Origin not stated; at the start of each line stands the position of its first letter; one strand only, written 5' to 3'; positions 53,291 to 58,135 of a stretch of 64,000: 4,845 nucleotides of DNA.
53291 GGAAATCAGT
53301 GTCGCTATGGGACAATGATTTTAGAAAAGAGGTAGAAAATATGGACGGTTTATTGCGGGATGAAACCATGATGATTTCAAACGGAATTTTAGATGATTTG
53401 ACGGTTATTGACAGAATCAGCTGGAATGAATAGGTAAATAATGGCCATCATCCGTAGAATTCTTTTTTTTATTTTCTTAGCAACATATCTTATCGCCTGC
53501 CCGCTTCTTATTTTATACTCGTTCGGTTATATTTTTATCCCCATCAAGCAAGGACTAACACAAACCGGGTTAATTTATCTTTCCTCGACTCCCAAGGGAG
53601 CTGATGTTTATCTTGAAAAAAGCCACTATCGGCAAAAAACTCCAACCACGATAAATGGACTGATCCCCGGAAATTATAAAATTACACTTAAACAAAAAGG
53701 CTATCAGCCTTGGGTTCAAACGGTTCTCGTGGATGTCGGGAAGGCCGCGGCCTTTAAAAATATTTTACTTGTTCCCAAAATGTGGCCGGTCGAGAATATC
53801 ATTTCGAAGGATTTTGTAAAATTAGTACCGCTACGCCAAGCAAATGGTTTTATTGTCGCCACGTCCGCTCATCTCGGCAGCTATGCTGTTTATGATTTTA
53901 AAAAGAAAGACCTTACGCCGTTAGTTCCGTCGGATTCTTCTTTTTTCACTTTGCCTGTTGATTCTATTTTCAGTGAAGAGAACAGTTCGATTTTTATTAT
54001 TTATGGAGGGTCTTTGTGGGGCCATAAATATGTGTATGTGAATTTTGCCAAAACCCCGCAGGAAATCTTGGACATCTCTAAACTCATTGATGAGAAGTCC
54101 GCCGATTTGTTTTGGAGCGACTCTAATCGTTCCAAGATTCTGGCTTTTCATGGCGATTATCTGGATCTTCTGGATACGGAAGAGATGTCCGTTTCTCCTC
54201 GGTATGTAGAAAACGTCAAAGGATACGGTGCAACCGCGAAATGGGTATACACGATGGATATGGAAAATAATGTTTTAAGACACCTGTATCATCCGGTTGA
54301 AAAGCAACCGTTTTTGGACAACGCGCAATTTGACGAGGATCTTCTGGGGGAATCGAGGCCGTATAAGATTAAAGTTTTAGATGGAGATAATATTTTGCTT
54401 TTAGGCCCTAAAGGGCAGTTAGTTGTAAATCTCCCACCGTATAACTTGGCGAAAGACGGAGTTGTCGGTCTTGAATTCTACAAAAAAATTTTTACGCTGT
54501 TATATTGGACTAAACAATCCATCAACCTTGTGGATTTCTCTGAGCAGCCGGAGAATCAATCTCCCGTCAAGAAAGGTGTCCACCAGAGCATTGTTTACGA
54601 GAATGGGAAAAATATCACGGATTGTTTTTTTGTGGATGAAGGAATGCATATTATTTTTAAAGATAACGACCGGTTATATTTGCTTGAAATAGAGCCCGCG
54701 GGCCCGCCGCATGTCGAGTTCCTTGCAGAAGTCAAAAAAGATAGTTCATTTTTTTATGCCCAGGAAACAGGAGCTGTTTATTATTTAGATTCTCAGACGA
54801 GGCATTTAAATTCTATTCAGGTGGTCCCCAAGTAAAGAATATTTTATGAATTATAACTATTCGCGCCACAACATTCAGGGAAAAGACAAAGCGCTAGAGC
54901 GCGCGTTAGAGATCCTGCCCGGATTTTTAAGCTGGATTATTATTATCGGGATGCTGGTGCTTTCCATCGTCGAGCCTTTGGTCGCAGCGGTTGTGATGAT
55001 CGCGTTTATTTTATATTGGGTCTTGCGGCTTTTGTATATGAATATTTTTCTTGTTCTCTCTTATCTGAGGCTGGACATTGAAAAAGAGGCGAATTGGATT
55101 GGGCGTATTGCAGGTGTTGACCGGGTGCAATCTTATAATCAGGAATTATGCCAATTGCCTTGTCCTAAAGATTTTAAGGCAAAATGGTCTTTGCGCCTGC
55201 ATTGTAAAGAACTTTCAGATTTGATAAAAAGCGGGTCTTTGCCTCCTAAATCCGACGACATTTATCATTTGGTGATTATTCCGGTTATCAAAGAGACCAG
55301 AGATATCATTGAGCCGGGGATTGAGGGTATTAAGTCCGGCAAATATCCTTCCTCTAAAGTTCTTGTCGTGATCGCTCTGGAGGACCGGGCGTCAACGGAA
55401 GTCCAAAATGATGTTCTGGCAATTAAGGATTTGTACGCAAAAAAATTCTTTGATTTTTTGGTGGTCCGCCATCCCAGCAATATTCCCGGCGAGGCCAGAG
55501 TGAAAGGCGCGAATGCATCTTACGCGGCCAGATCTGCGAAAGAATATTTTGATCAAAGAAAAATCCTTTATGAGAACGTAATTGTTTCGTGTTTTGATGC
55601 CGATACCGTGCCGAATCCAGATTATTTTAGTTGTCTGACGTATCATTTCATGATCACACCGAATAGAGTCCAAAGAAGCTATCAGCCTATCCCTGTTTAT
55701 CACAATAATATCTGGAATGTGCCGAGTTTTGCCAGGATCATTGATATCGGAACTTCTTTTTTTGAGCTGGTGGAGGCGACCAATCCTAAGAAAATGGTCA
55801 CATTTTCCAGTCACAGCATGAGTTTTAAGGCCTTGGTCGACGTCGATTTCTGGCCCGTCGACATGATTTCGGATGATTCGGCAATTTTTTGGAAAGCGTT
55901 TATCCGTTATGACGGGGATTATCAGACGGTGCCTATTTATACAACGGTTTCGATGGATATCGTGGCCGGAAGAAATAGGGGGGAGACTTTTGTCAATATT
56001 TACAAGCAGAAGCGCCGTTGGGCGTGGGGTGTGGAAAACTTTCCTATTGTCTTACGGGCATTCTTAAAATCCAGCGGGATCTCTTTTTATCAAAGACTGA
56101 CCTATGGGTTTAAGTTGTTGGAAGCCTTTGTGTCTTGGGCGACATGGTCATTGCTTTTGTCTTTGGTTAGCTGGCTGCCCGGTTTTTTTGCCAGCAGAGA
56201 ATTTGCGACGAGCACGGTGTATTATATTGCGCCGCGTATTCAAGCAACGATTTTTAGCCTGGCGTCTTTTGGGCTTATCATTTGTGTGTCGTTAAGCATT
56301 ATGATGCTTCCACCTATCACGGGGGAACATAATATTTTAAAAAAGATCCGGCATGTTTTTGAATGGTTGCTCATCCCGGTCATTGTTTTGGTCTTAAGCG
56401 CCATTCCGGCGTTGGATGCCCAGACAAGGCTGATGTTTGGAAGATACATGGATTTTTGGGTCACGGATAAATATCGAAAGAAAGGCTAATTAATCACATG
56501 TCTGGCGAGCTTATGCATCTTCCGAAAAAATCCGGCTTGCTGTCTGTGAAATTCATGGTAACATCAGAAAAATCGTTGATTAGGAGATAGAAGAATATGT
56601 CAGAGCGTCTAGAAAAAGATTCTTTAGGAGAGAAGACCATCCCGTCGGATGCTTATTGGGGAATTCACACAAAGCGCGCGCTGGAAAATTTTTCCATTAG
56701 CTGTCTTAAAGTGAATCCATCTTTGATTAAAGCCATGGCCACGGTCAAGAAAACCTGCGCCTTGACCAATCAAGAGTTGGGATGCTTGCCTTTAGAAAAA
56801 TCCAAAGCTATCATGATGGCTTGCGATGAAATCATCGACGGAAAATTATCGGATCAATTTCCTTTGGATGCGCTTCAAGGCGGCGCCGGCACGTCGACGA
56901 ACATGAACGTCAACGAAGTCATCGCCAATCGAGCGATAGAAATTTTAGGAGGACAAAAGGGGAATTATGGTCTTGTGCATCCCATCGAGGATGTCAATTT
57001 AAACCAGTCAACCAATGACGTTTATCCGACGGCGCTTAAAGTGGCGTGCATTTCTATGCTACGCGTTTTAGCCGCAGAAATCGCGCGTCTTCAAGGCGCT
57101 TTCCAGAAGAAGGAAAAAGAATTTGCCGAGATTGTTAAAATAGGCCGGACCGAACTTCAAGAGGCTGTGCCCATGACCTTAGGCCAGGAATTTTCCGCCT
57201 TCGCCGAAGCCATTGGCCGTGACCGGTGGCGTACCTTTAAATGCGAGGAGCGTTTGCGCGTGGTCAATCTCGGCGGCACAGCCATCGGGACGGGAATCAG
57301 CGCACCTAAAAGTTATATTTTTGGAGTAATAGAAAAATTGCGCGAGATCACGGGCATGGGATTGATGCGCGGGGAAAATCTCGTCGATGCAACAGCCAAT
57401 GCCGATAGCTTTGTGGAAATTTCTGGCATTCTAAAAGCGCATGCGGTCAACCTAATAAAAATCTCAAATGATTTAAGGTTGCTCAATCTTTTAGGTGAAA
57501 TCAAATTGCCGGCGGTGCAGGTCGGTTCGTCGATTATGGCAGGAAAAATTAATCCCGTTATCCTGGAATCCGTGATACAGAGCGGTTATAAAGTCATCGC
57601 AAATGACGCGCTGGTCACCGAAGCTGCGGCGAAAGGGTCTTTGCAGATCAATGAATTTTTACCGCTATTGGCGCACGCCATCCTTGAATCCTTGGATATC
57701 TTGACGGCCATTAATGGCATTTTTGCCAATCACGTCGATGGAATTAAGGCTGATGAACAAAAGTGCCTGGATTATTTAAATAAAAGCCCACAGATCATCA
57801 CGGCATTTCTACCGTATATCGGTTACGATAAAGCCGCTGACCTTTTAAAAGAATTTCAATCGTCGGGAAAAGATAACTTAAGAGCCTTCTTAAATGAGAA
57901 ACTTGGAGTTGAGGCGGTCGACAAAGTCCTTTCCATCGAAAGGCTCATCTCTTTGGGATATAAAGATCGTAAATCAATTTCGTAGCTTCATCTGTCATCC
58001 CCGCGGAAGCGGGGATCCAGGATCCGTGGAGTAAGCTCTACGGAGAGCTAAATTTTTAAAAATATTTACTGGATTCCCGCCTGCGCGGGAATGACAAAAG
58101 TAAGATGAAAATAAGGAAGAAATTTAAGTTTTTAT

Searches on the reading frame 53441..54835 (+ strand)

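Call 30: search_protein_families(library=pfam, proteins=[window:53441-54835:+], max_evalue=0.00001)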
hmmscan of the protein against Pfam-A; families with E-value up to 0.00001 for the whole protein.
window:53441-54835:+ (464 aa): 1 family
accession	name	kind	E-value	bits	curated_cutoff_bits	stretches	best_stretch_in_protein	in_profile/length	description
PF08308.17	PEGA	-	2.6e-11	43.7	20.8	1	43-103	2-61/71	PEGA domain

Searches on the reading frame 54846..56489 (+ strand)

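Call 30: search_protein_families(library=pfam, proteins=[window:54846-56489:+], max_evalue=0.00001)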
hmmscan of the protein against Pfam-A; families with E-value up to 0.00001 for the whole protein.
window:54846-56489:+ (547 aa): 1 family
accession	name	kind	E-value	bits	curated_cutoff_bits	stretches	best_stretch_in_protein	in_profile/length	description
PF13632.12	Glyco_trans_2_3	-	3.6e-10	40.4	27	1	247-445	2-181/198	Glycosyl transferase family group 2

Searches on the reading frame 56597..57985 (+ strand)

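Call 30: search_protein_families(library=pfam, proteins=[window:56597-57985:+], max_evalue=0.00001)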
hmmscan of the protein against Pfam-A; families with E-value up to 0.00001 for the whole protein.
window:56597-57985:+ (462 aa): 2 families
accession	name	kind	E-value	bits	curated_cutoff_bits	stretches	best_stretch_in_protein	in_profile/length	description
PF00206.25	Lyase_1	-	3.2e-78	263.7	27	1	11-334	1-311/312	Lyase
PF10415.14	FumaraseC_C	-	1.8e-07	31.9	32.5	1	400-451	1-53/54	Fumarase C C-terminus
